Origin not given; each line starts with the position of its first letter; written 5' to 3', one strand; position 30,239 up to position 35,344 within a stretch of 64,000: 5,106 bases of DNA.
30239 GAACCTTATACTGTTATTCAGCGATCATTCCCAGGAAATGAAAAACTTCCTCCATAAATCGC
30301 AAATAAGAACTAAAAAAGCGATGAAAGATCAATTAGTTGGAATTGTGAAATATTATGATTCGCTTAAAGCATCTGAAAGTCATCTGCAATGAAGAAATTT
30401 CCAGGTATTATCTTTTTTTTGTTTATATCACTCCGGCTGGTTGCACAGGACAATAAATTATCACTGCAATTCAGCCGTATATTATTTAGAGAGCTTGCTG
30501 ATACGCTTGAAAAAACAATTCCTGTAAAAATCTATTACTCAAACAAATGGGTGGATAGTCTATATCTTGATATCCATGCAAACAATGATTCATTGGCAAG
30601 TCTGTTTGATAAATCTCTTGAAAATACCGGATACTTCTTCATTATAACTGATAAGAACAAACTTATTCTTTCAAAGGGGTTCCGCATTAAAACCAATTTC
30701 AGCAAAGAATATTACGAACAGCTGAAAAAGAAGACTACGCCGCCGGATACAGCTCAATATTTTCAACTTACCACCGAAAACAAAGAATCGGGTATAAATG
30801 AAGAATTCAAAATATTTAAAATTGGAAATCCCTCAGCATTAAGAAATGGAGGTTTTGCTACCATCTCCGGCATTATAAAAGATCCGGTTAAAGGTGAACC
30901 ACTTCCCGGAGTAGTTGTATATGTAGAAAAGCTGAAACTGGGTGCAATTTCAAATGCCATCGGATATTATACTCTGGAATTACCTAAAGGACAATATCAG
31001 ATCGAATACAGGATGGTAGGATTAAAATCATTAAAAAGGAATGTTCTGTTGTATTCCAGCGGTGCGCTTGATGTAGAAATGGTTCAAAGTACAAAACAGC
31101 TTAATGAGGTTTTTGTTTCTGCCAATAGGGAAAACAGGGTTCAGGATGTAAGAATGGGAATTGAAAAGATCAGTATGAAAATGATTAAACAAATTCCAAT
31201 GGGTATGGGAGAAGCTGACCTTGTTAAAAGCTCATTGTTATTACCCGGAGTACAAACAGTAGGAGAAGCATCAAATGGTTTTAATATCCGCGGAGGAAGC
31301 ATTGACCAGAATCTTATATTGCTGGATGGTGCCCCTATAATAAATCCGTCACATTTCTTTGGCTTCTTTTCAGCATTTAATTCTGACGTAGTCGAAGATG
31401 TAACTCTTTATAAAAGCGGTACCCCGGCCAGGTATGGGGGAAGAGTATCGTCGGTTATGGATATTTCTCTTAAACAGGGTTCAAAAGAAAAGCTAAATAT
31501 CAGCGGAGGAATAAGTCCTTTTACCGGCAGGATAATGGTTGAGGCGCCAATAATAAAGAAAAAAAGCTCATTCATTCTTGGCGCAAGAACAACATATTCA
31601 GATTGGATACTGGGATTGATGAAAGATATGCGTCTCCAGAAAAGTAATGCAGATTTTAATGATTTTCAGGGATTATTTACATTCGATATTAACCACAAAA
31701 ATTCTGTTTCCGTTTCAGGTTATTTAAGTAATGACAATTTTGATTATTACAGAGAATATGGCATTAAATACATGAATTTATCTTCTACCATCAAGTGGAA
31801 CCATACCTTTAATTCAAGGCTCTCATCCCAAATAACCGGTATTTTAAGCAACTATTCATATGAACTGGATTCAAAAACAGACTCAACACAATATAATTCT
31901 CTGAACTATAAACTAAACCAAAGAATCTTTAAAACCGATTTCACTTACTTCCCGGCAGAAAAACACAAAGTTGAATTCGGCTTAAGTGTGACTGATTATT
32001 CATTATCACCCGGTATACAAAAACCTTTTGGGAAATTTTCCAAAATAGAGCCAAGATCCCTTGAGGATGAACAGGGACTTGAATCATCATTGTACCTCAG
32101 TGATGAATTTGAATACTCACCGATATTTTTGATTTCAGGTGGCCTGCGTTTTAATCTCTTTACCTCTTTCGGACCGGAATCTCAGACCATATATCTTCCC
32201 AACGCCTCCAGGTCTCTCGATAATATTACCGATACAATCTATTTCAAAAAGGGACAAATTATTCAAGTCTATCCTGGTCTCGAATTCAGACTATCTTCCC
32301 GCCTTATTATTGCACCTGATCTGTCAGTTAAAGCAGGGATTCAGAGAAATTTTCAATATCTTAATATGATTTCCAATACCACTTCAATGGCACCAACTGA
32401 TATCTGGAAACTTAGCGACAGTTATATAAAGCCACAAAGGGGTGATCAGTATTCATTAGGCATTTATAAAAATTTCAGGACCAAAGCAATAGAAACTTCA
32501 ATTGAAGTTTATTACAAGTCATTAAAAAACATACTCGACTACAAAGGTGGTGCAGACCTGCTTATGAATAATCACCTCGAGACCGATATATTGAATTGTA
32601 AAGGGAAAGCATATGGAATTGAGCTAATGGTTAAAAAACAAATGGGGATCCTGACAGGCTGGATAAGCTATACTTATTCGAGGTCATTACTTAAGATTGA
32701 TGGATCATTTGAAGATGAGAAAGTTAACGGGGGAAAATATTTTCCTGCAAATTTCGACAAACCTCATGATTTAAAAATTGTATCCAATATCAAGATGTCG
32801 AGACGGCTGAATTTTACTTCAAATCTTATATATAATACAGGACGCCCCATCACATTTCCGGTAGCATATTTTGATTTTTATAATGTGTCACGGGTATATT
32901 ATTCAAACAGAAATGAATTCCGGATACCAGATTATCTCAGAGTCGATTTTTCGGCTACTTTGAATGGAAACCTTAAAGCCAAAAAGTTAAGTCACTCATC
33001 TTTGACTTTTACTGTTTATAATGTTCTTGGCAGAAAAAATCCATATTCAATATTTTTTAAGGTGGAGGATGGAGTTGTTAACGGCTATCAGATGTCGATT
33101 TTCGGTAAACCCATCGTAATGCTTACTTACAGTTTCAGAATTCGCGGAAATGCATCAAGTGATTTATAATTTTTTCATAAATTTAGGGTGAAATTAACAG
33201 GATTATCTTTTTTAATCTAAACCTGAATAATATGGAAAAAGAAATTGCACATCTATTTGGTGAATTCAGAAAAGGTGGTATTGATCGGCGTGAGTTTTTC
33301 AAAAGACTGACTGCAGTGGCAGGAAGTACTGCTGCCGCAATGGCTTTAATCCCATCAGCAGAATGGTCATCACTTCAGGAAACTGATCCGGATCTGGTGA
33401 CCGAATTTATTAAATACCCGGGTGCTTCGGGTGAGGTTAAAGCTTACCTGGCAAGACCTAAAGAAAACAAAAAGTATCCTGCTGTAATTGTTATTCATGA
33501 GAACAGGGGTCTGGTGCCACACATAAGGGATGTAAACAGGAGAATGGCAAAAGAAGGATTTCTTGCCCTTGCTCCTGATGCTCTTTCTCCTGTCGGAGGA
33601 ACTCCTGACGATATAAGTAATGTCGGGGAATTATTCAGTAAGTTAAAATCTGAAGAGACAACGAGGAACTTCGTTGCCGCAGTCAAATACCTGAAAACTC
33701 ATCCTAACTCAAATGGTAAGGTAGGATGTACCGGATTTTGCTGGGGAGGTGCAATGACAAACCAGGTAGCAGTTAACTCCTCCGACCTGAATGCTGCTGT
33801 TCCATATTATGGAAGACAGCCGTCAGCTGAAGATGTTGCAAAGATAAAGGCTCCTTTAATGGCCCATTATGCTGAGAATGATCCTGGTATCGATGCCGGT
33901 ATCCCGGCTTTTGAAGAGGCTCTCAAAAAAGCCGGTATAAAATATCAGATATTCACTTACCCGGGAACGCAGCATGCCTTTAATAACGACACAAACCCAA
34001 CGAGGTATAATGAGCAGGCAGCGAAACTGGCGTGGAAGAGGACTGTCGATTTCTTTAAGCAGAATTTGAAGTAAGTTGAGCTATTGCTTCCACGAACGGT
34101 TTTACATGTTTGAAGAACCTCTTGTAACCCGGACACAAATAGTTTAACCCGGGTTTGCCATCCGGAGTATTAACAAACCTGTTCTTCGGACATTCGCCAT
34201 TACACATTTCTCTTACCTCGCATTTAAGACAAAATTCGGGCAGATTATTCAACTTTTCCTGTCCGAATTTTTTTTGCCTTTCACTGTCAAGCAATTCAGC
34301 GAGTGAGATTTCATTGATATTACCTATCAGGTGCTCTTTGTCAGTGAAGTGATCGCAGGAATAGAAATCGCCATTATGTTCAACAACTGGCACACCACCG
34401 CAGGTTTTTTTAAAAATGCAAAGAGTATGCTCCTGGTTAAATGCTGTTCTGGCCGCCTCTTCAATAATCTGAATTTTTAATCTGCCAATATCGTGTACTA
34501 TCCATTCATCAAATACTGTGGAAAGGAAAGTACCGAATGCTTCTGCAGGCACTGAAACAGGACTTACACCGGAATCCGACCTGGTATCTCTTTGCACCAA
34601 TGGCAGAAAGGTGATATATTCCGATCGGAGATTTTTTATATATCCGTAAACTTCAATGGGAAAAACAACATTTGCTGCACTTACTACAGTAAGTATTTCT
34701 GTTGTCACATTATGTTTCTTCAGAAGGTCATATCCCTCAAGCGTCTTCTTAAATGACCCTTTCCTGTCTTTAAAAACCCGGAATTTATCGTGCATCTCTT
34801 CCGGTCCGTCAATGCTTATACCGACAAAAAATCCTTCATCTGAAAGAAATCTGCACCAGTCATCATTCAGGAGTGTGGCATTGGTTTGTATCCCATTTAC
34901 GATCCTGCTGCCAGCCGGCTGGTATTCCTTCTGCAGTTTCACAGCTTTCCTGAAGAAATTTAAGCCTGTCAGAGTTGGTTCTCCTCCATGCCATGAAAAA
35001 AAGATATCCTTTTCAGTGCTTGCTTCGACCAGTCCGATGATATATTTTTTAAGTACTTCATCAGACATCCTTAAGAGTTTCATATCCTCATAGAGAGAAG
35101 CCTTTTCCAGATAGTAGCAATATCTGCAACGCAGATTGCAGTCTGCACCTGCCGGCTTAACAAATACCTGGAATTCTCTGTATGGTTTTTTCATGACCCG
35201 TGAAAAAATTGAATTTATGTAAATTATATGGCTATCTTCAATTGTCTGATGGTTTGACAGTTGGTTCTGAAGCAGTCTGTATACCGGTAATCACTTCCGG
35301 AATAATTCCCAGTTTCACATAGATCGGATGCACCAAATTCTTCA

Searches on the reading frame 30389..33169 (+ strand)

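Call 29: search_protein_families(library=pfam, proteins=[window:30389-33169:+], max_evalue=0.001)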
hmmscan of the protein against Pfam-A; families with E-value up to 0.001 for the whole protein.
window:30389-33169:+ (926 aa): 3 families
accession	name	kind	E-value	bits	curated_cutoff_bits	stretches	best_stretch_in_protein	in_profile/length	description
PF13715.12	CarbopepD_reg_2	-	1.7e-15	57.3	32.2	1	159-243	1-88/88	CarboxypepD_reg-like domain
PF13620.12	CarboxypepD_reg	-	1.9e-10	41.4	32.3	1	158-228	1-76/82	Carboxypeptidase regulatory-like domain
PF07715.20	Plug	-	7e-09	36.6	23.9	1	284-352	31-102/107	TonB-dependent Receptor Plug Domain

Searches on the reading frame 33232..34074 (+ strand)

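Call 52: search_protein_families(library=pfam, proteins=[window:33232-34074:+], max_evalue=0.00001)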
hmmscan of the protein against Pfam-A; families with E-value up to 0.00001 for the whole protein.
window:33232-34074:+ (280 aa): 4 families
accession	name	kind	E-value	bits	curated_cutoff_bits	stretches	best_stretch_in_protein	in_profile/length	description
PF01738.24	DLH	-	3.9e-58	197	21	1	70-278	2-216/217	Dienelactone hydrolase family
PF02129.25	Peptidase_S15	-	2.7e-07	31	23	1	69-194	5-128/262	X-Pro dipeptidyl-peptidase (S15 family)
PF08840.17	BAAT_C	-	7.1e-07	29.9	20.9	0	147-210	6-70/210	BAAT / Acyl-CoA thioester hydrolase C terminal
PF00326.27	Peptidase_S9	-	1.8e-06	28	22.6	0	194-268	130-205/213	Prolyl oligopeptidase family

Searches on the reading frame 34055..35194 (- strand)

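Call 52: search_protein_families(library=pfam, proteins=[window:34055-35194:-], max_evalue=0.00001)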
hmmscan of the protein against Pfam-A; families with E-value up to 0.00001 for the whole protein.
window:34055-35194:- (379 aa): 2 families
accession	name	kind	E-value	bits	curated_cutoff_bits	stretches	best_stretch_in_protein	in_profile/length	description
PF04055.27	Radical_SAM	-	4.8e-16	59.8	29.5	1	18-170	6-149/166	Radical SAM superfamily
PF13186.11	SPASM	-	1.1e-08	35.6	21.5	1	270-326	9-67/67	Iron-sulfur cluster-binding domain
